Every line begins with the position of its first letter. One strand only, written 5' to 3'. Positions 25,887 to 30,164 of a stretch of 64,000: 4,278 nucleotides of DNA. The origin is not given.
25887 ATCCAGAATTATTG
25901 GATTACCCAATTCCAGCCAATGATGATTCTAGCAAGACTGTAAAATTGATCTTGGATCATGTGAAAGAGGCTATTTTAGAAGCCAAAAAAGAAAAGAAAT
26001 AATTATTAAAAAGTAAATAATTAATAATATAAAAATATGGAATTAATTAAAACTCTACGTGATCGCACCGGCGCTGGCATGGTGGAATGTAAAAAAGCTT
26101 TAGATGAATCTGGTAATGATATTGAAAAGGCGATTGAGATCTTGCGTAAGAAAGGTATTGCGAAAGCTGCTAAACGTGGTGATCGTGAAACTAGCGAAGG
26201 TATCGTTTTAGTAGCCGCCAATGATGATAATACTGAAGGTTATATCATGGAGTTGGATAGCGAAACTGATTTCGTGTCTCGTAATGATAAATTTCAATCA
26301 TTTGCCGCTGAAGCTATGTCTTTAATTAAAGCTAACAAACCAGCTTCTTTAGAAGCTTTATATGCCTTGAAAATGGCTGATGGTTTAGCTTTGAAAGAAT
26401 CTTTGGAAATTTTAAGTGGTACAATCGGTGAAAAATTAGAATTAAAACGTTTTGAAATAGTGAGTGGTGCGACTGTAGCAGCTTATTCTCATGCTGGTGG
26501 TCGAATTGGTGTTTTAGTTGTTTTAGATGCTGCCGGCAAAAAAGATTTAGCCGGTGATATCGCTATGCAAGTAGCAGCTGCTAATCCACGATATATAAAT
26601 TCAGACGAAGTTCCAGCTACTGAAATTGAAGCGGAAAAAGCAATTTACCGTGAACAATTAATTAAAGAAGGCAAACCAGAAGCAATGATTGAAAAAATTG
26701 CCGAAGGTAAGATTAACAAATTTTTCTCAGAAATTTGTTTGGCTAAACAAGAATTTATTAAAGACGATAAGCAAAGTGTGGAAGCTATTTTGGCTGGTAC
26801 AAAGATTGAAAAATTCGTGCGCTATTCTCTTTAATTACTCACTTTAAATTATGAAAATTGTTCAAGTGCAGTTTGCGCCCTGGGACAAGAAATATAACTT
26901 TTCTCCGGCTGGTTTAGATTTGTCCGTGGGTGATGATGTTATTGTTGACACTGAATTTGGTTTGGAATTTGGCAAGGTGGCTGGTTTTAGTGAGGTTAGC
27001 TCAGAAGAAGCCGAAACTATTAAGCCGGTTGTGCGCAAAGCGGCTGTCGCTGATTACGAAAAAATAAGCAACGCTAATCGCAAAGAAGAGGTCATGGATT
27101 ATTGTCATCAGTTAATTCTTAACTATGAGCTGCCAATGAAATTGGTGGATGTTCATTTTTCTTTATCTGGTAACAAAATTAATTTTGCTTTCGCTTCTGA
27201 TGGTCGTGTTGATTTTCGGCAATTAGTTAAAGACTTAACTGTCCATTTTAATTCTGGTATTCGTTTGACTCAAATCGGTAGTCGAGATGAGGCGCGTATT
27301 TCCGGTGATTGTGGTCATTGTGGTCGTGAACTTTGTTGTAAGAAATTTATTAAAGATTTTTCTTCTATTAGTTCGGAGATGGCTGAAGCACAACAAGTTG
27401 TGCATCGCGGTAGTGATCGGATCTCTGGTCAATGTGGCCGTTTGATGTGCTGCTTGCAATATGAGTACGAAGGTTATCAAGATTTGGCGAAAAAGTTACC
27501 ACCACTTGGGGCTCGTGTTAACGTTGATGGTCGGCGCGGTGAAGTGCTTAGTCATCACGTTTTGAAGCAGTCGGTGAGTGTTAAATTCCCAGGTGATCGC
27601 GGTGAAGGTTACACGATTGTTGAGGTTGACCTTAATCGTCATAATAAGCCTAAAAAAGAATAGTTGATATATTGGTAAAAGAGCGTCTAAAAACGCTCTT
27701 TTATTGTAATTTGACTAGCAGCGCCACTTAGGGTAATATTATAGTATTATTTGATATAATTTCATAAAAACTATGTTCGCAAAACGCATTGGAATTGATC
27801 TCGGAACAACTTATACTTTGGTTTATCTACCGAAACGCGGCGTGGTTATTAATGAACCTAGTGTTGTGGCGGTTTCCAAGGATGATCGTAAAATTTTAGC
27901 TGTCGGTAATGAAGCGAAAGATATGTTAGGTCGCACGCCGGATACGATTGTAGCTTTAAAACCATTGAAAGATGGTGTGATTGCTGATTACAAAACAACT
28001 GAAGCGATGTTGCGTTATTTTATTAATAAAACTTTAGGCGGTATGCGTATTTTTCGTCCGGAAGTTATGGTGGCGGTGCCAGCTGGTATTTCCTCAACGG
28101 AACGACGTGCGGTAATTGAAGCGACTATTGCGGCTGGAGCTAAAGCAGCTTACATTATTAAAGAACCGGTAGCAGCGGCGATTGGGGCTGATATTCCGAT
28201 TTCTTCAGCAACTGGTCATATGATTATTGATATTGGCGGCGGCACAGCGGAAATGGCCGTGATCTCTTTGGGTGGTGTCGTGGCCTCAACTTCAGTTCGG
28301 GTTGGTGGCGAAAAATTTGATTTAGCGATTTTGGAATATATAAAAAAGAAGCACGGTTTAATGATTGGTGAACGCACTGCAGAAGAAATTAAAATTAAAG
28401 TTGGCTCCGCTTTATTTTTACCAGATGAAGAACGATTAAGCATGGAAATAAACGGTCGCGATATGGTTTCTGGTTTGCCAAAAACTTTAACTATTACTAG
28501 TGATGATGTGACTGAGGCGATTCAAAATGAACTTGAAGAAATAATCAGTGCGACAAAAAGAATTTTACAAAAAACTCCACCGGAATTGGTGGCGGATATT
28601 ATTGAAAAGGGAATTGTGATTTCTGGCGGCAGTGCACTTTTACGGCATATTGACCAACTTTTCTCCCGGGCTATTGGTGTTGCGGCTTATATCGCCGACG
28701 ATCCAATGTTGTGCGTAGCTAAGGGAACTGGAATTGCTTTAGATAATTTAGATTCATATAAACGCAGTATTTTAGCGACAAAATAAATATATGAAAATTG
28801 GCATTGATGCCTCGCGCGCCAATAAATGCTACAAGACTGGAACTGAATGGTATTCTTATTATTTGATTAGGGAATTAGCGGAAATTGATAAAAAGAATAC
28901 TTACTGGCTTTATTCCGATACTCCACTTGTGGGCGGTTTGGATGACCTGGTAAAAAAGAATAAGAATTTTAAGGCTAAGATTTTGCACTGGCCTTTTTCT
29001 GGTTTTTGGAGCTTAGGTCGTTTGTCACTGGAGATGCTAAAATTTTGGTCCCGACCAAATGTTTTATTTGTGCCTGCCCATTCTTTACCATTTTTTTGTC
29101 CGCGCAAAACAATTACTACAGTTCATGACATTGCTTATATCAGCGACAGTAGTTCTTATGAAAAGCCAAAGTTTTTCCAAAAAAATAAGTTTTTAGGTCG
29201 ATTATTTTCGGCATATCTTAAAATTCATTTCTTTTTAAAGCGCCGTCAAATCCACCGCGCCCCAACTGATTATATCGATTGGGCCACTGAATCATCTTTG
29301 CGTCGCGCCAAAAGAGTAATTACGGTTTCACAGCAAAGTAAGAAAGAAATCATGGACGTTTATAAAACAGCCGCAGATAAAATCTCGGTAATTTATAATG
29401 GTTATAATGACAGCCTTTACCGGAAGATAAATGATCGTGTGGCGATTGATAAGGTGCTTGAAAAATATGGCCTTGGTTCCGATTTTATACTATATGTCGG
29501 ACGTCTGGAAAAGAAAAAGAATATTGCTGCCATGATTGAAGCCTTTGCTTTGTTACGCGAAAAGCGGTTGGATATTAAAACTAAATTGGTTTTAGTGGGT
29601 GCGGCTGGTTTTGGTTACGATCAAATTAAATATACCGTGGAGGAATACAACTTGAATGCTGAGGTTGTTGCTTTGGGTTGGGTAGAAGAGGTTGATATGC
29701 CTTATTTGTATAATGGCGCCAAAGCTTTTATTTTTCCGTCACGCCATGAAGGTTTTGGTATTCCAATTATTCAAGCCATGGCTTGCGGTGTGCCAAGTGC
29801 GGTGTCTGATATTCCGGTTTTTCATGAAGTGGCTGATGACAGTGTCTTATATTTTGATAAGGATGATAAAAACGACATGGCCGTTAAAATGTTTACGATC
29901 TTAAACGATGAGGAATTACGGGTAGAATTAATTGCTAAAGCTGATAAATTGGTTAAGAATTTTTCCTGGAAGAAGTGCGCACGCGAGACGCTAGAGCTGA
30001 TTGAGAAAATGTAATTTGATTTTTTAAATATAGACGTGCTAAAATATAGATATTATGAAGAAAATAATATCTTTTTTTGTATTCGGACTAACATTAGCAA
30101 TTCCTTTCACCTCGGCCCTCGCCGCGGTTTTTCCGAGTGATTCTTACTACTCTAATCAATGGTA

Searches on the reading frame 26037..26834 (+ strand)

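Call 107: search_protein_families(library=pfam, proteins=[window:26037-26834:+], max_evalue=0.00001)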
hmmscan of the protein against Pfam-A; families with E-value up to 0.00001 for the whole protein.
window:26037-26834:+ (265 aa): 2 families
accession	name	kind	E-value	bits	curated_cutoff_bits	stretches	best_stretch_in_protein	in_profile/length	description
PF00889.24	EF_TS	-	1.2e-64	218.1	27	1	68-264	1-201/204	Elongation factor TS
PF25025.1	EF-Ts_N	-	2e-06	28.1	33.2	1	3-39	16-53/60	Elongation factor Ts, mitochondrial, N-terminal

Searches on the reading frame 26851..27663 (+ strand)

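Call 107: search_protein_families(library=pfam, proteins=[window:26851-27663:+], max_evalue=0.00001)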
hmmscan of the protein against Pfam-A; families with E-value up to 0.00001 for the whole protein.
window:26851-27663:+ (270 aa): 1 family
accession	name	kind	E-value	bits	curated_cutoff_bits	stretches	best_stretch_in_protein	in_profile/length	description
PF04468.17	PSP1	-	5.4e-22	78.4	27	1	58-142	1-86/86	PSP1 C-terminal conserved region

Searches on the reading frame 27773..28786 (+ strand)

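Call 107: search_protein_families(library=pfam, proteins=[window:27773-28786:+], max_evalue=0.00001)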
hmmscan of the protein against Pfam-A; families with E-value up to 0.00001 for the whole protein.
window:27773-28786:+ (337 aa): 4 families
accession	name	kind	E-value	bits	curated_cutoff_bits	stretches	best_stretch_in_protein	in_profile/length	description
PF06723.19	MreB_Mbl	-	1.8e-132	441.5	27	1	4-330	2-326/327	MreB/Mbl protein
PF00012.26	HSP70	-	6.6e-14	51.5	20.6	1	97-320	135-369/599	Hsp70 protein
PF14450.12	FtsA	-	1.4e-09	38.9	31.8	1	151-316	2-125/127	Cell division protein FtsA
PF00022.25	Actin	-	6e-09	35.4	27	1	29-193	31-190/410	Actin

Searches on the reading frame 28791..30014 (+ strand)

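Call 107: search_protein_families(library=pfam, proteins=[window:28791-30014:+], max_evalue=0.00001)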
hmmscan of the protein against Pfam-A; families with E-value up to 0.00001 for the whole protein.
window:28791-30014:+ (407 aa): 5 families
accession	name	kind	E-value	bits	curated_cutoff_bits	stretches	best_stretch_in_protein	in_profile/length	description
PF00534.26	Glycos_transf_1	-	3.7e-35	121.4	26.4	1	229-386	14-171/172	Glycosyl transferases group 1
PF13692.12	Glyco_trans_1_4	-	1.2e-25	90.9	27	1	233-373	4-142/142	Glycosyl transferases group 1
PF13439.12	Glyco_transf_4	-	3.4e-11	43.9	28.5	1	17-207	3-168/170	Glycosyltransferase Family 4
PF20706.3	GT4-conflict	-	6.4e-11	42.3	26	1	227-397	194-382/385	Family 4 Glycosyltransferase in conflict systems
PF13524.12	Glyco_trans_1_2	-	8e-06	26.3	25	0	265-401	16-143/144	Glycosyl transferase-like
